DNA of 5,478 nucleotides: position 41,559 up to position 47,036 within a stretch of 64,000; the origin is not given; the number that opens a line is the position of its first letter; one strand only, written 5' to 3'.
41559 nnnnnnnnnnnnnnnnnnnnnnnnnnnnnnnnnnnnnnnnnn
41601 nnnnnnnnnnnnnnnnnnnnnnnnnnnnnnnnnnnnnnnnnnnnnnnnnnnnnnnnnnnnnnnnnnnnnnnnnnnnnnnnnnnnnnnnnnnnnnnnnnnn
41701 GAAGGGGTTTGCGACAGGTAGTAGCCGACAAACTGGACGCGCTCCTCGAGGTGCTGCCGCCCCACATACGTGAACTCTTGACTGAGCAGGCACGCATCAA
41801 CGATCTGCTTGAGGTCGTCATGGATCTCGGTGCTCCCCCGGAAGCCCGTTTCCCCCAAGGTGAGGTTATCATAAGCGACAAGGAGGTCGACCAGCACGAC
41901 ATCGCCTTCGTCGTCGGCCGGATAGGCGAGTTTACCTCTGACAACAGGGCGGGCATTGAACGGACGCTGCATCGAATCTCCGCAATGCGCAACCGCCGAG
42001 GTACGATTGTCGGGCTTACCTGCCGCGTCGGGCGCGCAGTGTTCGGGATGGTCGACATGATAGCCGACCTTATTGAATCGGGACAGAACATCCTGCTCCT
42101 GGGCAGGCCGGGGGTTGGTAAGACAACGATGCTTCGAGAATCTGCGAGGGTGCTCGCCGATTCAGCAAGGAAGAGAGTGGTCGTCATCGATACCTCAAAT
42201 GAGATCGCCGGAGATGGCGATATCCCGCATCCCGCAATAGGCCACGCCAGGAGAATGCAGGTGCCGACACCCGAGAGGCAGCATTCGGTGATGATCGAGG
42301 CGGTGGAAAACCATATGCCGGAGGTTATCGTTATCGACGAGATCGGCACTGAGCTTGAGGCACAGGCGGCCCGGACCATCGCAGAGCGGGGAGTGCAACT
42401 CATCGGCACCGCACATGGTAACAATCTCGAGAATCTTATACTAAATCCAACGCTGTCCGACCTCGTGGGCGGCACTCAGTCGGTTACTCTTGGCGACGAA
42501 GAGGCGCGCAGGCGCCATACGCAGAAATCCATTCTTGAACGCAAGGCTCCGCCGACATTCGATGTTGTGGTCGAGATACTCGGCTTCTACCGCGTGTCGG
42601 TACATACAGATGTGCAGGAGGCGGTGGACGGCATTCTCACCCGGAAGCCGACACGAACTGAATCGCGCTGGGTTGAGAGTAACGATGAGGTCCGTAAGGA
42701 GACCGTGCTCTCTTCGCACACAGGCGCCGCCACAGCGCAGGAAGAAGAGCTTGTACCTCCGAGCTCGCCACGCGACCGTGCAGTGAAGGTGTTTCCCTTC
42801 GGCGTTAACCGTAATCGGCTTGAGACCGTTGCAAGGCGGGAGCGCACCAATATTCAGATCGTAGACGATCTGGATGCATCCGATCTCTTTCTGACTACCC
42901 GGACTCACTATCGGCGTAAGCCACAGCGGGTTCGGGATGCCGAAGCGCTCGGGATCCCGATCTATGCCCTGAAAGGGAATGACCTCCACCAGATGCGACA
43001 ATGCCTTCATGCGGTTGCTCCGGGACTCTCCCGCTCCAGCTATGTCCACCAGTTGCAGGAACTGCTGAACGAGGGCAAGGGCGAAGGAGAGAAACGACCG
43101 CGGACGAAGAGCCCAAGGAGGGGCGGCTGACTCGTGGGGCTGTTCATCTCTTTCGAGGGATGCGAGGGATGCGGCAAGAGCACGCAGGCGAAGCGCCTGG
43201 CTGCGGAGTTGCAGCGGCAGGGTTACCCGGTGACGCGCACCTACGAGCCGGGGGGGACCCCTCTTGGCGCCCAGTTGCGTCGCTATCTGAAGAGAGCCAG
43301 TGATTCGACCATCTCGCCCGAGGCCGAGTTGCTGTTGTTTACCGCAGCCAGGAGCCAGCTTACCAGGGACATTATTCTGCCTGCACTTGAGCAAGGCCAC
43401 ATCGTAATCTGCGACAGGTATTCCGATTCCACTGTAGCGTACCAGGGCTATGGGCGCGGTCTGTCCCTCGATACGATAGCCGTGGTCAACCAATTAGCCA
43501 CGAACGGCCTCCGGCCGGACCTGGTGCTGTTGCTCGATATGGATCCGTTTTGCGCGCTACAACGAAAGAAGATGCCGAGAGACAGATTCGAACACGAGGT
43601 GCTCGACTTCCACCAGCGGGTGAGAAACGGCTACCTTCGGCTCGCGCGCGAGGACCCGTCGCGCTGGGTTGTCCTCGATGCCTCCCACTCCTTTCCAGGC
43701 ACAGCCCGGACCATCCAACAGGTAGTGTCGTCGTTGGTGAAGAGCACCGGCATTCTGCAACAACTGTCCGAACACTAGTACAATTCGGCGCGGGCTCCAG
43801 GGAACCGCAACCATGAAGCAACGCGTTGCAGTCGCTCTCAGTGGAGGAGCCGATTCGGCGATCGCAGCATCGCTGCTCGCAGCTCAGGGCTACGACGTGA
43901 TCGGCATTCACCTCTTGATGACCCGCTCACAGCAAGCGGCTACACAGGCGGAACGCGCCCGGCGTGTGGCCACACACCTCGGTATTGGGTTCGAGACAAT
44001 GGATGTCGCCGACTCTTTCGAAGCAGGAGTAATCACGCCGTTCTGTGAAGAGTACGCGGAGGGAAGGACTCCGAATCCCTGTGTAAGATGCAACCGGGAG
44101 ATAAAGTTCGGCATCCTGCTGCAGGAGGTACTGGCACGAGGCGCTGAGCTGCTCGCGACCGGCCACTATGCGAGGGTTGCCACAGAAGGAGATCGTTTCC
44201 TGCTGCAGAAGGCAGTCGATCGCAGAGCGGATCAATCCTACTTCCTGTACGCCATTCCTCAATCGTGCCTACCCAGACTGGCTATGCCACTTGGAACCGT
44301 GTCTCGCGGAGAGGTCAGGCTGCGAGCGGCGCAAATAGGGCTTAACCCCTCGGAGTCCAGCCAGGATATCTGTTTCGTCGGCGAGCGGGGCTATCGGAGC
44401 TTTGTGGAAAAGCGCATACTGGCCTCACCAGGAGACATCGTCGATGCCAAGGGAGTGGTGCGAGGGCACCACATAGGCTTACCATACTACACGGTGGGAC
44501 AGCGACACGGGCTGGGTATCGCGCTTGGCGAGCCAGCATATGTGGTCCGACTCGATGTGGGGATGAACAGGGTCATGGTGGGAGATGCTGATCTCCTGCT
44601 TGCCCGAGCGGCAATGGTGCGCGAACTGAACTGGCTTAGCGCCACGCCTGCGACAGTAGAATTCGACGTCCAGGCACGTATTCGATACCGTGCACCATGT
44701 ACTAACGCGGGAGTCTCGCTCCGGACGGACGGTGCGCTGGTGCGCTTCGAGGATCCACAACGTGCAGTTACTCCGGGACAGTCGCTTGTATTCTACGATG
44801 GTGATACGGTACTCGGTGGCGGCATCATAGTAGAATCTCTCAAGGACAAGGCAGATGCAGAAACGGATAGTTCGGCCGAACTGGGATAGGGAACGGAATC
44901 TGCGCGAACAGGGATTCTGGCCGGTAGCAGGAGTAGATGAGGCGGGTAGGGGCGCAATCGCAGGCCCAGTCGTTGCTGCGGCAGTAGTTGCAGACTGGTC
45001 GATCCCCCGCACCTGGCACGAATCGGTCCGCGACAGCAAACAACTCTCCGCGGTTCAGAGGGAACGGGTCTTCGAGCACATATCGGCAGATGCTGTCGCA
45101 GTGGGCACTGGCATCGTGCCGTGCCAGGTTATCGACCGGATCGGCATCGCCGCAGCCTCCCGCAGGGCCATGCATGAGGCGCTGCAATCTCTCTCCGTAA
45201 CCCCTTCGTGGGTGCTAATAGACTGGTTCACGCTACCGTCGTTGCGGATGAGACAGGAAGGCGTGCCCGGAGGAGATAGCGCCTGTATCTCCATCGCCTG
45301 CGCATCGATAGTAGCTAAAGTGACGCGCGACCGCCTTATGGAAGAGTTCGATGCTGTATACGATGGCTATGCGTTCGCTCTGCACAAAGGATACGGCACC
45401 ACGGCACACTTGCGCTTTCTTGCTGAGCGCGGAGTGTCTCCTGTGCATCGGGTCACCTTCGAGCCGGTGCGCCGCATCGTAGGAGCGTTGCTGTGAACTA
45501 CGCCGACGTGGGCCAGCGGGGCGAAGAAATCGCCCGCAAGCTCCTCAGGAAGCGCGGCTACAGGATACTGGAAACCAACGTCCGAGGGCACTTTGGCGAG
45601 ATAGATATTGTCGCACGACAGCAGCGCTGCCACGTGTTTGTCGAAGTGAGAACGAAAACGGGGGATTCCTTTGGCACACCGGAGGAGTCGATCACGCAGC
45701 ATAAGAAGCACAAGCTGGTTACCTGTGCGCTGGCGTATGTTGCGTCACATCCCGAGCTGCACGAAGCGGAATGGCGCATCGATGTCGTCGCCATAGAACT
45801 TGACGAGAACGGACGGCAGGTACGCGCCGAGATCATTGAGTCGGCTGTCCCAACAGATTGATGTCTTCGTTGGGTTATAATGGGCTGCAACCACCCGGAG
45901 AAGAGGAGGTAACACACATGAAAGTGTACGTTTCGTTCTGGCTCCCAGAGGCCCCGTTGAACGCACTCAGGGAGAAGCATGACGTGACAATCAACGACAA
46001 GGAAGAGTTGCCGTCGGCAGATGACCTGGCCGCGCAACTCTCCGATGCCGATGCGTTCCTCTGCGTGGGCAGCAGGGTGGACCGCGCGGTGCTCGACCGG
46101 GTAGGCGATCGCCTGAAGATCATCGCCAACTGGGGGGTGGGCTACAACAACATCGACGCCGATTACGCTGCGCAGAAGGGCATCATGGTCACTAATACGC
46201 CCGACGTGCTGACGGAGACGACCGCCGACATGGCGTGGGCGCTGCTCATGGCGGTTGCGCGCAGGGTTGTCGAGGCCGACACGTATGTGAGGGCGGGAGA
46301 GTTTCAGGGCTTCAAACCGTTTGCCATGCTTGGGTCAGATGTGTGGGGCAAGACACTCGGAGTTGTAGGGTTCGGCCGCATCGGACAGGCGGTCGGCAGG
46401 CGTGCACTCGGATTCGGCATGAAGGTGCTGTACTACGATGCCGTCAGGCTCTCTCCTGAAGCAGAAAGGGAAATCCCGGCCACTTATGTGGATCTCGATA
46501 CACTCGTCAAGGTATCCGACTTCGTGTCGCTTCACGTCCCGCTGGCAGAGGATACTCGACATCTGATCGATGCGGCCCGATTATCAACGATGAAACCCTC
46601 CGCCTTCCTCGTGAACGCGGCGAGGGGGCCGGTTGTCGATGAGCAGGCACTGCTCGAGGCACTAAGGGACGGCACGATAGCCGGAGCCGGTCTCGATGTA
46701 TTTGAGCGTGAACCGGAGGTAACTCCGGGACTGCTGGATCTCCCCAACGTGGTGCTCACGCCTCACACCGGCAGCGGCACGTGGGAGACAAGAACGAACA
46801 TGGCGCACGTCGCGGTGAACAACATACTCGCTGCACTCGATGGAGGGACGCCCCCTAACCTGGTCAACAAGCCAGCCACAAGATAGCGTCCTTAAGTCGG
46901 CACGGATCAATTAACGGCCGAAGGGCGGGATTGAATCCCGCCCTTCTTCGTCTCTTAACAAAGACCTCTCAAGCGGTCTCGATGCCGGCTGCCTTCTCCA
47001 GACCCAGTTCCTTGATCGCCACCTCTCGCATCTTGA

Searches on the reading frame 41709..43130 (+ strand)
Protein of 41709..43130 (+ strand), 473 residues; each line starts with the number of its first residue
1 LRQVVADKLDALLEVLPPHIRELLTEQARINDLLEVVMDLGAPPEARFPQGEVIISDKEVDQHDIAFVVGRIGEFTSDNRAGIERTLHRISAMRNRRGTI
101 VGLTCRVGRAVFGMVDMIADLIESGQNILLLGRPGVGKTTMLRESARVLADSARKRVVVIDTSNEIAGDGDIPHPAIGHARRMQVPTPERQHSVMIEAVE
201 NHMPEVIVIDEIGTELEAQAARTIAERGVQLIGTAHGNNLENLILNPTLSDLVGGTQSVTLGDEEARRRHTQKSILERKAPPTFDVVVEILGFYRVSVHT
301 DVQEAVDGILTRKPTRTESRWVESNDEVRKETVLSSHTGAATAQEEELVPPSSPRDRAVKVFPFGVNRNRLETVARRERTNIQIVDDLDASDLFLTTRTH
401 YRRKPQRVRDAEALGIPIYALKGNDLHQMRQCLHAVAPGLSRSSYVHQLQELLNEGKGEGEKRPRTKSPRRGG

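Call 54: search_protein_families(library=pfam, proteins=[window:41709-43130:+], max_evalue=0.00001)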
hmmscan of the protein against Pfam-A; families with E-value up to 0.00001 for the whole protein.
window:41709-43130:+ (473 aa): 3 families
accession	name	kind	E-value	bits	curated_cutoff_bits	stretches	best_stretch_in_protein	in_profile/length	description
PF25516.1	PTPase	-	1.5e-22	79.7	27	1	359-435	1-77/79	Phosphotyrosine protein phosphatase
PF19568.5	Spore_III_AA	-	5e-12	46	27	1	100-253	116-275/306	Sporulation stage III, protein AA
PF03266.21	NTPase_1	-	3.3e-06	27.5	23.9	0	127-152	1-26/168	NTPase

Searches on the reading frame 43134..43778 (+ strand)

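Call 54: search_protein_families(library=pfam, proteins=[window:43134-43778:+], max_evalue=0.00001)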
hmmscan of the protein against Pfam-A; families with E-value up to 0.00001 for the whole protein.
window:43134-43778:+ (214 aa): 2 families
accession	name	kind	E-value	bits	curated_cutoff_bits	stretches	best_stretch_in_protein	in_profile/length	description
PF02223.23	Thymidylate_kin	-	5.5e-50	170.1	27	1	7-186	1-177/185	Thymidylate kinase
PF13521.12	AAA_28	-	1.7e-10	41.8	27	1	5-170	2-149/164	AAA domain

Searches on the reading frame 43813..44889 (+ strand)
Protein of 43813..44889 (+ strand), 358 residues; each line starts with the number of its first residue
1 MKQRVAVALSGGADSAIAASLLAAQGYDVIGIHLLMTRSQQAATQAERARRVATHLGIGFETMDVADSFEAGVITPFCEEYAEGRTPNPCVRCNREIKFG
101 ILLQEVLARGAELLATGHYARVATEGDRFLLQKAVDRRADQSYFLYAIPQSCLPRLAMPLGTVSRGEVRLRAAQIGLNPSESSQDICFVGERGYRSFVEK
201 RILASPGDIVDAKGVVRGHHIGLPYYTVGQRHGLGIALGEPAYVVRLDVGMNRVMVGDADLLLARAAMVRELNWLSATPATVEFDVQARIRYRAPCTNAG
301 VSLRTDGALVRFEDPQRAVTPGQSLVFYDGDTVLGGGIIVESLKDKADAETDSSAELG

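Call 54: search_protein_families(library=pfam, proteins=[window:43813-44889:+], max_evalue=0.00001)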
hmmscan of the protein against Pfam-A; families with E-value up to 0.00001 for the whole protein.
window:43813-44889:+ (358 aa): 3 families
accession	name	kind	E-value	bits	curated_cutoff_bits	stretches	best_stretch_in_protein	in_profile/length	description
PF03054.22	tRNA_Me_trans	-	1.4e-56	191.8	20.6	1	3-190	1-201/202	tRNA methyl transferase HUP domain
PF20258.4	tRNA_Me_trans_C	-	6.3e-21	74.9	20.6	1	268-339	5-77/77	Aminomethyltransferase beta-barrel domain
PF20259.3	tRNA_Me_trans_M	-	1.5e-18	66.5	27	1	196-258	2-66/66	tRNA methyl transferase PRC-barrel domain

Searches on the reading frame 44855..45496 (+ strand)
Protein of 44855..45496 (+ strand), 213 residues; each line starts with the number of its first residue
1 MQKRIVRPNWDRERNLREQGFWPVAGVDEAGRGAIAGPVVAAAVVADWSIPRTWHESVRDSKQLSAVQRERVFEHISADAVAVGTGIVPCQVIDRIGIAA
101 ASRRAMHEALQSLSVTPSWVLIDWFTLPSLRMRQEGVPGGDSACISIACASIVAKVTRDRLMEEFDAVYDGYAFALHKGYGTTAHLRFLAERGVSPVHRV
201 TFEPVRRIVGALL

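Call 54: search_protein_families(library=pfam, proteins=[window:44855-45496:+], max_evalue=0.00001)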
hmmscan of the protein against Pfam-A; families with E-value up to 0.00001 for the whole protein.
window:44855-45496:+ (213 aa): 1 family
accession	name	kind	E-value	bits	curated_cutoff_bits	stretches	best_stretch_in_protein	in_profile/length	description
PF01351.25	RNase_HII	-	9.7e-35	120.7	25.8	1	25-204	1-198/199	Ribonuclease HII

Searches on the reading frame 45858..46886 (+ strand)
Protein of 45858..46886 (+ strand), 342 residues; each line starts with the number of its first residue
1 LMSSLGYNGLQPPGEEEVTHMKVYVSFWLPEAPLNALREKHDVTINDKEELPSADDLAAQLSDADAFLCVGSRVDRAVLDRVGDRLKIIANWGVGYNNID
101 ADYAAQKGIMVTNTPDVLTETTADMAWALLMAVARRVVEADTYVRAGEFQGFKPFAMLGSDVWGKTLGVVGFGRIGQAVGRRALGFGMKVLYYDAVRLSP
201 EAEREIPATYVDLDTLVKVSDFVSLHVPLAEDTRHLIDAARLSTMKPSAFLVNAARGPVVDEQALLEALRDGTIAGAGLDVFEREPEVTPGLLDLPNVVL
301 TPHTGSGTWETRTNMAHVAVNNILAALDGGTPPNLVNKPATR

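Call 54: search_protein_families(library=pfam, proteins=[window:45858-46886:+], max_evalue=0.00001)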
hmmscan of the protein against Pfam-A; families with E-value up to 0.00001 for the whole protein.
window:45858-46886:+ (342 aa): 2 families
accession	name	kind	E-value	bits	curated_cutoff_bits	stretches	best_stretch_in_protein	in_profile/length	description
PF02826.25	2-Hacid_dh_C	-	1.1e-62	211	25.1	1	128-305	2-178/178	D-isomer specific 2-hydroxyacid dehydrogenase, NAD binding domain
PF00389.36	2-Hacid_dh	-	3.3e-31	108.2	24.6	1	33-337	11-134/134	D-isomer specific 2-hydroxyacid dehydrogenase, catalytic domain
